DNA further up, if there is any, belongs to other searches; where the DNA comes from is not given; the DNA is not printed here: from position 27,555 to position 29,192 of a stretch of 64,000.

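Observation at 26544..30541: LarA-like racemase inserted between lactaldehyde reductase-like ADH and aldehyde dehydrogenase, translationally coupled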

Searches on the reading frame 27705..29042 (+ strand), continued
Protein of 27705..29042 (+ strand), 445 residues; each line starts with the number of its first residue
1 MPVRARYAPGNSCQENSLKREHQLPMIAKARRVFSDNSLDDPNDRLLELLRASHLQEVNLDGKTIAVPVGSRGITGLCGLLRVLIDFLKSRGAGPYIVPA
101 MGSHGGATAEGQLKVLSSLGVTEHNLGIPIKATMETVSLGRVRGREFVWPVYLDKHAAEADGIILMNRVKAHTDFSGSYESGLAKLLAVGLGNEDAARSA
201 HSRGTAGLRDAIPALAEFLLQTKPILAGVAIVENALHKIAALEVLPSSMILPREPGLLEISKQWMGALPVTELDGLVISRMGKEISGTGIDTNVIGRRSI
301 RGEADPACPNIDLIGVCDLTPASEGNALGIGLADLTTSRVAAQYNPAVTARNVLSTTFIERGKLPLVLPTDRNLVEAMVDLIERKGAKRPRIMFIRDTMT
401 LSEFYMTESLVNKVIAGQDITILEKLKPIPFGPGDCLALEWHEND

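Call 35: search_protein_families(library=ncbifam, proteins=[L031:12118-12927:+, L031:12986-14482:+, L031:11278-12048:+, L013:8826-9845:+, L013:7407-8726:+, L026:11247-11633:+, L026:11647-12669:+, L027:5217-6647:+, L027:6648-7910:+, L036:1047-1799:+], max_evalue=0.00001)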
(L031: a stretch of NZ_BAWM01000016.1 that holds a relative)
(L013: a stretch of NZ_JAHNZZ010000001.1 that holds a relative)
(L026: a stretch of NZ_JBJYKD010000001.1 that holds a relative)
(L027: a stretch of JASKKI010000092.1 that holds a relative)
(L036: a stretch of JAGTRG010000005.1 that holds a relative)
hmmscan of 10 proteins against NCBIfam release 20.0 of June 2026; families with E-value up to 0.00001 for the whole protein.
L031:12118-12927:+ (269 aa): 7 families
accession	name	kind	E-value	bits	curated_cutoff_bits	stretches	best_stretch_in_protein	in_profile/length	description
TIGR00268.2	TIGR00268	equivalog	3.7e-110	367.2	150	1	7-265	1-259/259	ATP-dependent sacrificial sulfur transferase LarE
NF010587.0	PRK13980.1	equivalog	5.3e-13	48.8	255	1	18-85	30-97/267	NAD+ synthase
NF010588.0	PRK13981.1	equivalog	4.7e-09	35.2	479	1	19-84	285-350/546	NAD+ synthase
TIGR00364.1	TIGR00364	equivalog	3.7e-08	33.2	150.3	1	23-84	2-61/201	7-cyano-7-deazaguanine synthase QueC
TIGR00552.1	nadE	equivalog_domain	8.7e-08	31.7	63.65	1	18-86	21-90/251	NAD(+) synthase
NF010392.0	PRK13820.1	equivalog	9.8e-08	31.4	512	1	19-84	2-66/395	argininosuccinate synthase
NF002048.0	PRK00876.1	subfamily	8.9e-07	28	313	1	20-83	38-101/330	NAD(+) synthase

L031:12986-14482:+ (498 aa): 12 families
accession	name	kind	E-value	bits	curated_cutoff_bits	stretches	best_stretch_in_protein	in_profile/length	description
TIGR01314.1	gntK_FGGY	equivalog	9.1e-146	486.3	648.55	1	13-494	1-493/505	gluconokinase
TIGR01312.1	XylB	equivalog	7.1e-103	344.7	380.25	1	15-491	1-480/481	xylulokinase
TIGR01311.1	glycerol_kin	equivalog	1.1e-63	215.2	590.35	1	13-489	2-488/496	glycerol kinase GlpK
NF000756.0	PRK00047.1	subfamily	1.5e-59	201.6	498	1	9-493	2-493/502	glycerol kinase GlpK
NF011601.0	PRK15027.1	equivalog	4.4e-56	190.3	912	1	15-495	3-480/484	xylulokinase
NF008187.0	PRK10939.1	equivalog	4.1e-47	161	528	1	10-493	2-502/521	autoinducer-2 kinase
TIGR02628.1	fuculo_kin_coli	equivalog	2e-36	126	470.9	1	14-464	3-455/465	L-fuculokinase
NF003154.0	PRK04123.1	equivalog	1.1e-33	116.8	428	2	325-494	365-537/554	ribulokinase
TIGR01315.1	5C_CHO_kinase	subfamily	2.9e-32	112.1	408.7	2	13-256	1-262/541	FGGY family pentulose kinase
TIGR01234.1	L-ribulokinase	equivalog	1.6e-19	70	583.25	1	333-493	366-529/536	ribulokinase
TIGR02627.1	rhamnulo_kin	equivalog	1.3e-14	53.7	527.95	1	68-463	54-447/454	rhamnulokinase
NF007925.0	PRK10640.1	equivalog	5.9e-11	41.4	639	1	85-224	77-217/489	rhamnulokinase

L031:11278-12048:+ (256 aa): 230 families (the best 25 are shown)
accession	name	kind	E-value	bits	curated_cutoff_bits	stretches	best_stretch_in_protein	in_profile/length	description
NF006132.0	PRK08277.1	subfamily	4.9e-87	291.9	281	1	1-254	2-277/280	D-mannonate oxidoreductase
NF006070.0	PRK08213.1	subfamily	3.5e-63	213.6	279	1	2-253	5-258/259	gluconate 5-dehydrogenase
NF005559.1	PRK07231.1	subfamily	5.4e-60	203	215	1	7-251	2-247/249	glucose 1-dehydrogenase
NF004778.0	PRK06124.1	equivalog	9.2e-58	195.6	303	1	2-252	4-253/256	SDR family oxidoreductase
NF005446.0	PRK07035.1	equivalog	8.7e-55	185.7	373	1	2-251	4-253/255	SDR family oxidoreductase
NF049979.1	AlphHSDSHdhA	equivalog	3.9e-54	183.8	350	1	8-255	2-250/258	7alpha-hydroxysteroid dehydrogenase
TIGR01830.1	3oxo_ACP_reduc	equivalog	3.2e-53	180.9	297.75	1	13-251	2-238/239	3-oxoacyl-[acyl-carrier-protein] reductase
NF004791.0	PRK06138.1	equivalog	3.4e-53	180.5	312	1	6-253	2-251/252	SDR family oxidoreductase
NF004198.0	PRK05653.1-3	equivalog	1.6e-52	178.4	296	1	7-251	5-246/248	3-oxoacyl-ACP reductase FabG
NF009466.0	PRK12826.1-2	subfamily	6.3e-52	176.5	222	1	11-251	5-244/248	3-oxoacyl-ACP reductase FabG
NF005711.0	PRK07523.1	subfamily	7.1e-52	176.5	413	1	2-253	3-253/255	SDR family oxidoreductase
TIGR01832.1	kduD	equivalog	8.1e-52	176.2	338.85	1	5-251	1-245/248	2-dehydro-3-deoxy-D-gluconate 5-dehydrogenase KduD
NF005853.0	PRK07774.1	equivalog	1.4e-51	175.3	303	1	5-251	2-246/250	SDR family oxidoreductase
NF006693.0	PRK09242.1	equivalog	2.8e-51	174.1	328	1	3-254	4-256/258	SDR family oxidoreductase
NF004774.0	PRK06114.1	equivalog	6.6e-51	173.1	360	1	3-252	10-260/262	SDR family oxidoreductase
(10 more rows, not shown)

L013:8826-9845:+ (339 aa): 7 families
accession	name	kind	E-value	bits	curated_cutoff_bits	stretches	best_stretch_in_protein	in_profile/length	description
NF002992.0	PRK03743.1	equivalog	2.1e-122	408.5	470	1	11-337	3-329/333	4-hydroxythreonine-4-phosphate dehydrogenase PdxA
TIGR00557.1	pdxA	equivalog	4.1e-113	378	290.35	1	15-336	2-320/320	4-hydroxythreonine-4-phosphate dehydrogenase PdxA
NF002891.0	PRK03371.1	equivalog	8.9e-107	357.1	583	1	14-336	4-326/326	D-threonate 4-phosphate dehydrogenase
NF003699.0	PRK05312.1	equivalog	3.8e-93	312.5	378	1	13-337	5-334/340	4-hydroxythreonine-4-phosphate dehydrogenase PdxA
NF002744.0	PRK02746.1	equivalog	9.5e-81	271.6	425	1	11-337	8-341/346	4-hydroxythreonine-4-phosphate dehydrogenase PdxA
NF002520.0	PRK01909.1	equivalog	7.2e-75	252.3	476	1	11-337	4-324/329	4-hydroxythreonine-4-phosphate dehydrogenase PdxA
NF003040.0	PRK03946.1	equivalog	6e-63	213.1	376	1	14-336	3-304/307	4-hydroxythreonine-4-phosphate dehydrogenase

L013:7407-8726:+ (439 aa): 3 families
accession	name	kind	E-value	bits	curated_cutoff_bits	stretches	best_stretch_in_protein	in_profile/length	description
NF047819.1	ThrnKinDtnkGamma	equivalog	2.2e-103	346.4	450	1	1-430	1-419/422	D-threonate kinase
NF043035.1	OxoTetrKin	equivalog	9.8e-58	196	350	1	3-424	2-417/418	3-oxo-tetronate kinase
NF042436.1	OxoIsoapKin_OiaK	equivalog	1e-24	87.1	700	1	3-421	11-447/451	3-oxo-isoapionate kinase OiaK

L026:11247-11633:+ (128 aa): 0 families

L026:11647-12669:+ (340 aa): 0 families

L027:5217-6647:+ (476 aa): 9 families
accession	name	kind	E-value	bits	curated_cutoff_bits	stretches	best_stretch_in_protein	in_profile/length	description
TIGR00387.1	glcD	equivalog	2.5e-160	533.9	567.9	1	62-474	1-413/413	glycolate oxidase subunit GlcD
NF008408.0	PRK11230.1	equivalog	2.4e-113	379.3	897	1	24-474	20-470/499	glycolate oxidase subunit GlcD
NF049975.1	2HglutDHaseYdiJ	equivalog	1.7e-52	178.4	1350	2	24-200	17-195/1018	D-2-hydroxyglutarate dehydrogenase YdiJ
NF008439.0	PRK11282.1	equivalog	2.5e-31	108.8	284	1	78-253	18-191/358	glycolate oxidase subunit GlcE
TIGR01678.1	FAD_lactone_ox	subfamily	4e-11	42.5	396.8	1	57-243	13-190/438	sugar 1,4-lactone oxidase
NF053785.1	DcplphribOxDprE1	equivalog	3.7e-09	36.3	500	1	68-246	24-191/449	decaprenylphosphoryl-beta-D-ribose oxidase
TIGR01679.1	bact_FAD_ox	subfamily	3.2e-08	32.9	292.25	1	54-250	7-193/419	FAD-linked oxidoreductase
NF008387.0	PRK11183.1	equivalog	3.4e-08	32.5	391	1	23-118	9-106/570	D-lactate dehydrogenase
TIGR01676.1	GLDHase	equivalog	7.4e-06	25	458.25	0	65-234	68-228/541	L-galactonolactone dehydrogenase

L027:6648-7910:+ (420 aa): 12 families
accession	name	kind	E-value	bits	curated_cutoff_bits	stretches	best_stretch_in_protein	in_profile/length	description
NF045670.1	quin_L_LdhH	equivalog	1.4e-84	284.8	800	1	6-411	298-706/706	L-lactate dehydrogenase (quinone) large subunit LdhH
NF004898.0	PRK06259.1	equivalog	1.7e-60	205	385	1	11-411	132-485/488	fumarate reductase (CoM/CoB) subunit TfrB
NF008369.0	PRK11168.1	equivalog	1.3e-51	175.8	278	1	9-415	7-400/401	anaerobic glycerol-3-phosphate dehydrogenase subunit C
NF008434.0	PRK11274.1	equivalog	1.2e-39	136.5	333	1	7-414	17-407/409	glycolate oxidase subunit GlcF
TIGR03379.1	glycerol3P_GlpC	equivalog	1.5e-34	119.5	279.9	1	12-414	4-396/397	anaerobic glycerol-3-phosphate dehydrogenase subunit GlpC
NF045663.1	diclust_near_Sec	equivalog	4e-20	71.5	530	1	170-392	411-620/759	pyridine nucleotide-disulfide oxidoreductase/dicluster-binding protein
NF045724.1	ferredox_TmcB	equivalog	1.4e-13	50.2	735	1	284-414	292-428/430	electron transfer complex ferredoxin TmcB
NF045711.1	sulf_resp_HmcF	equivalog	1.1e-11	44.2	750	1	294-392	325-427/457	sulfate respiration complex iron-sulfur protein HmcF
TIGR00273.1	TIGR00273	equivalog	9.7e-11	41.2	444.8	1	3-96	284-375/432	LutB/LldF family L-lactate oxidation iron-sulfur protein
TIGR03288.1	CoB_CoM_SS_B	equivalog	1.1e-10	41.3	345.15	0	342-392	189-239/290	CoB--CoM heterodisulfide reductase subunit B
NF045796.1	DsrK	equivalog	7.1e-10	38.1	400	1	245-392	259-418/453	sulfate reduction electron transfer complex DsrMKJOP subunit DsrK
NF041780.1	hetero_SS_HdrB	equivalog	2.4e-08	33.6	450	0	344-405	205-264/304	ferredoxin:CoB-CoM heterodisulfide reductase subunit HdrB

L036:1047-1799:+ (250 aa): 19 families
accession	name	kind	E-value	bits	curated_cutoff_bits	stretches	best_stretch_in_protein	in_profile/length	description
NF052502.1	man1P_GTase_Rv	exception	4e-36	124.6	440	1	6-242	3-232/352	mannose-1-phosphate guanylyltransferase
TIGR03992.1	Arch_glmU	subfamily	1.2e-30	106.7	292.1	1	6-229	3-216/393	bifunctional sugar-1-phosphate nucleotidylyltransferase/acetyltransferase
TIGR01208.1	rmlA_long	equivalog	1.9e-30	106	320.25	1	6-235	2-229/353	glucose-1-phosphate thymidylyltransferase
NF003670.0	PRK05293.1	equivalog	2.3e-22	79.5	470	1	3-242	4-260/382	glucose-1-phosphate adenylyltransferase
TIGR02091.1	glgC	equivalog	6.6e-20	71.5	424.9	1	6-235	3-254/364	glucose-1-phosphate adenylyltransferase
NF041313.1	UDPGP_AglF_Halo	equivalog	9.6e-20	71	400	1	5-235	2-229/234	UTP--glucose-1-phosphate uridylyltransferase AglF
NF049965.1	GlMnHpPGnyltfHddC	equivalog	3.1e-19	69.5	300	1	6-169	3-155/221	D-glycero-D-manno-heptose 1-phosphate guanosyltransferase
NF045761.1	NAMPUrTaseMurU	equivalog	1.7e-18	67.4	250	1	5-236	2-223/226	N-acetylmuramate alpha-1-phosphate uridylyltransferase MurU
TIGR02623.1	G1P_cyt_trans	equivalog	3.6e-18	65.9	300.25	2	102-189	115-200/255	glucose-1-phosphate cytidylyltransferase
TIGR01207.1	rmlA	equivalog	9.3e-17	61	360.65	1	5-229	1-225/286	glucose-1-phosphate thymidylyltransferase RfbA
NF041173.1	Sug_nt_acttase_Thmprot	equivalog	6.1e-15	55.1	600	1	5-229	2-216/405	bifunctional sugar-1-phosphate nucleotidylyltransferase/acetyltransferase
NF002023.0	PRK00844.1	subfamily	8.1e-15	54.6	458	1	2-235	5-271/408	glucose-1-phosphate adenylyltransferase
NF002772.0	PRK02862.1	equivalog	8.2e-15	54.4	537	1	1-188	1-197/429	glucose-1-phosphate adenylyltransferase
NF012024.0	PRK15480.1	equivalog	1.8e-14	53.6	588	1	1-213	1-212/292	glucose-1-phosphate thymidylyltransferase RfbA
NF001947.0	PRK00725.1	subfamily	6.2e-11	41.7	470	1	4-237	17-284/426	glucose-1-phosphate adenylyltransferase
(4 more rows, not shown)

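Call 41: find_encoding_contigs(protein=P0002, flank=5000, max_places=2)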
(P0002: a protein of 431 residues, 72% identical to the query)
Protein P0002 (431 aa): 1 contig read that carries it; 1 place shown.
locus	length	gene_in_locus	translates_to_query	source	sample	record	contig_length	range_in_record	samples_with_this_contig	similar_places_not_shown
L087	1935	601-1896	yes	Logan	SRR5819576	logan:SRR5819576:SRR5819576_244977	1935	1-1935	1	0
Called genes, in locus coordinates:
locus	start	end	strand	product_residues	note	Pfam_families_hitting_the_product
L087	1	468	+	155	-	?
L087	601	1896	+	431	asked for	-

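Call 42: find_encoding_contigs(protein=P0016, flank=8000, max_places=2)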
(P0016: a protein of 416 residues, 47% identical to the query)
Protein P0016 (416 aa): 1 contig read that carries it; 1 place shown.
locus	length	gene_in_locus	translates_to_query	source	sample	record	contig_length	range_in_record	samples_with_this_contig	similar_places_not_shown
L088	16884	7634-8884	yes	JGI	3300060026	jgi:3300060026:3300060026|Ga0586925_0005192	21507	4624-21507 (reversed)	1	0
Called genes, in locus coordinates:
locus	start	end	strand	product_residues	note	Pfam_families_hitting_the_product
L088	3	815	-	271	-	?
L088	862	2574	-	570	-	PF02219:MTHFR, PF12225:DUF5981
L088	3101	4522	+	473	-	PF25077:DUF7800, PF09423:PhoD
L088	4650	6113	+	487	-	PF00587:tRNA-synt_2b, PF03129:HGTP_anticodon, PF09180:ProRS-C_1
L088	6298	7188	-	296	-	PF01135:PCMT, PF00398:RrnaAD, PF13649:Methyltransf_25 (weak)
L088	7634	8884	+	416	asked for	PF04015:DUF362 (weak)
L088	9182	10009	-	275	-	PF00520:Ion_trans, PF07885:Ion_trans_2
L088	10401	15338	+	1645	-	PF00932:LTD, PF13287:Fn3_assoc, PF13290:CHB_HEX_C_1, PF08757:CotH, PF13287:Fn3_assoc (weak), PF13290:CHB_HEX_C_1 (weak), PF00932:LTD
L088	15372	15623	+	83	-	-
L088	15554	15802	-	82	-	-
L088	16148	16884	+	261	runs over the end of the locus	PF09359:VTC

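Call 43: find_encoding_contigs(protein=P0010, flank=8000, max_places=2)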
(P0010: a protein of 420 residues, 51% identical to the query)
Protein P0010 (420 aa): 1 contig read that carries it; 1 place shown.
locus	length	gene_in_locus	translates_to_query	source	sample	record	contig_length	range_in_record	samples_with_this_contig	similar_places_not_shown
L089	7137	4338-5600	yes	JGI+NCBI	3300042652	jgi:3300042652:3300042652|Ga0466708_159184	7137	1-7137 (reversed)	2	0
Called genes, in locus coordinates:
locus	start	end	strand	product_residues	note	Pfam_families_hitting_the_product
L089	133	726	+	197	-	PF04011:LemA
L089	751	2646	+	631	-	PF01435:Peptidase_M48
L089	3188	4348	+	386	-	PF00465:Fe-ADH, PF13685:Fe-ADH_2, PF25137:ADH_Fe_C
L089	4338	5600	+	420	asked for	-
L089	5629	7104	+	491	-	PF00171:Aldedh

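Call 44: search_protein_families(library=pfam, proteins=[L031:8525-9724:-, L031:6255-7259:+, L031:7262-8125:+, L041:8967-9944:+], max_evalue=0.0001)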
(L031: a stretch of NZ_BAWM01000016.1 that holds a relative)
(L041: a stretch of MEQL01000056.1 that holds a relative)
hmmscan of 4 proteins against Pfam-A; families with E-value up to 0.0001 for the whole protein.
L031:8525-9724:- (399 aa): 1 family
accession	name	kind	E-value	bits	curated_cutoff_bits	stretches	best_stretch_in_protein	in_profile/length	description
PF00480.26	ROK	-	1.2e-53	183.1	22.9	1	86-376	2-293/294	ROK family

L031:6255-7259:+ (334 aa): 4 families
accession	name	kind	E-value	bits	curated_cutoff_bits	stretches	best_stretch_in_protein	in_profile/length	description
PF22725.1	GFO_IDH_MocA_C3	-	4.3e-23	82.1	27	1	127-250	2-123/124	GFO/IDH/MocA C-terminal domain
PF01408.29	GFO_IDH_MocA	-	4.7e-23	82.6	24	1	2-111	1-114/120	Oxidoreductase family, NAD-binding Rossmann fold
PF02894.22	GFO_IDH_MocA_C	-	3.1e-18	66.8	22.9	1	130-332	1-218/218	Oxidoreductase family, C-terminal alpha/beta domain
PF03435.24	Sacchrp_dh_NADP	-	3.2e-05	24.7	25.1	0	4-88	1-97/129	Saccharopine dehydrogenase NADP binding domain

L031:7262-8125:+ (287 aa): 1 family
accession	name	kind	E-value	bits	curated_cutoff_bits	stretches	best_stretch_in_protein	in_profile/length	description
PF01261.30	AP_endonuc_2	-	4.1e-14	53.3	31.1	1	26-280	1-248/249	Xylose isomerase-like TIM barrel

L041:8967-9944:+ (325 aa): 5 families
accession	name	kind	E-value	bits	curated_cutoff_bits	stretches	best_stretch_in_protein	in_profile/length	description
PF02826.25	2-Hacid_dh_C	-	8e-63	211.5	25.1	1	110-294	1-178/178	D-isomer specific 2-hydroxyacid dehydrogenase, NAD binding domain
PF00389.36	2-Hacid_dh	-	3.5e-24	85.4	24.6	1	21-325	12-134/134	D-isomer specific 2-hydroxyacid dehydrogenase, catalytic domain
PF00670.27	AdoHcyase_NAD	-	2.8e-06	28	27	1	151-244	24-111/162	S-adenosyl-L-homocysteine hydrolase, NAD binding domain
PF07991.19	KARI_N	-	2.9e-06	27.4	20.6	0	149-239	3-91/165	Acetohydroxy acid isomeroreductase, NADPH-binding domain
PF03446.21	NAD_binding_2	-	8.7e-06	26.3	21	1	153-257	2-107/161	NAD binding domain of 6-phosphogluconate dehydrogenase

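Call 45: find_encoding_contigs(protein=P0003, flank=8000, max_places=2)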
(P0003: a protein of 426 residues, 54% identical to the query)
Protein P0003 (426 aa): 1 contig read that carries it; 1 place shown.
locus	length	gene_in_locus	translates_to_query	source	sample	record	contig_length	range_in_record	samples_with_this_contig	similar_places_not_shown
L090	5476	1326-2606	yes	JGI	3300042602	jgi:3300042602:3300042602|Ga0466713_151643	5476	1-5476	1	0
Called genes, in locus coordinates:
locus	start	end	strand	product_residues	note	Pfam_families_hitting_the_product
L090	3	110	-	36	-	?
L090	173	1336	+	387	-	PF00465:Fe-ADH, PF13685:Fe-ADH_2, PF25137:ADH_Fe_C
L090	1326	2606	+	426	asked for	PF04015:DUF362 (weak)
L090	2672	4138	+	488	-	PF00171:Aldedh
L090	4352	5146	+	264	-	PF09339:HTH_IclR, PF01614:IclR_C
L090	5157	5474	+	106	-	?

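Call 46: find_encoding_contigs(protein=P0007, flank=8000, max_places=2)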
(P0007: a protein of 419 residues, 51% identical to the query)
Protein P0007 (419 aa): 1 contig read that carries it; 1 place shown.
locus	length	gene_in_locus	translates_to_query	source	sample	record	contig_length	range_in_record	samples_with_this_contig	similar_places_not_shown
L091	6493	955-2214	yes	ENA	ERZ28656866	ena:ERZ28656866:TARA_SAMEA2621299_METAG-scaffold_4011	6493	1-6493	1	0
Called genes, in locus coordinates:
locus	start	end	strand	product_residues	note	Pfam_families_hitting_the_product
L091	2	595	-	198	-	?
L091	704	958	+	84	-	-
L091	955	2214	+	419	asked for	PF04015:DUF362 (weak)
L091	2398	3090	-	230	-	PF01791:DeoC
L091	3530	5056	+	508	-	PF00089:Trypsin, PF13365:Trypsin_2, PF14685:PDZ_Tricorn (faint), PF00595:PDZ, PF13180:PDZ_2, PF17820:PDZ_6, PF13180:PDZ_2 (weak), PF17820:PDZ_6, +1 more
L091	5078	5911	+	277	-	PF01261:AP_endonuc_2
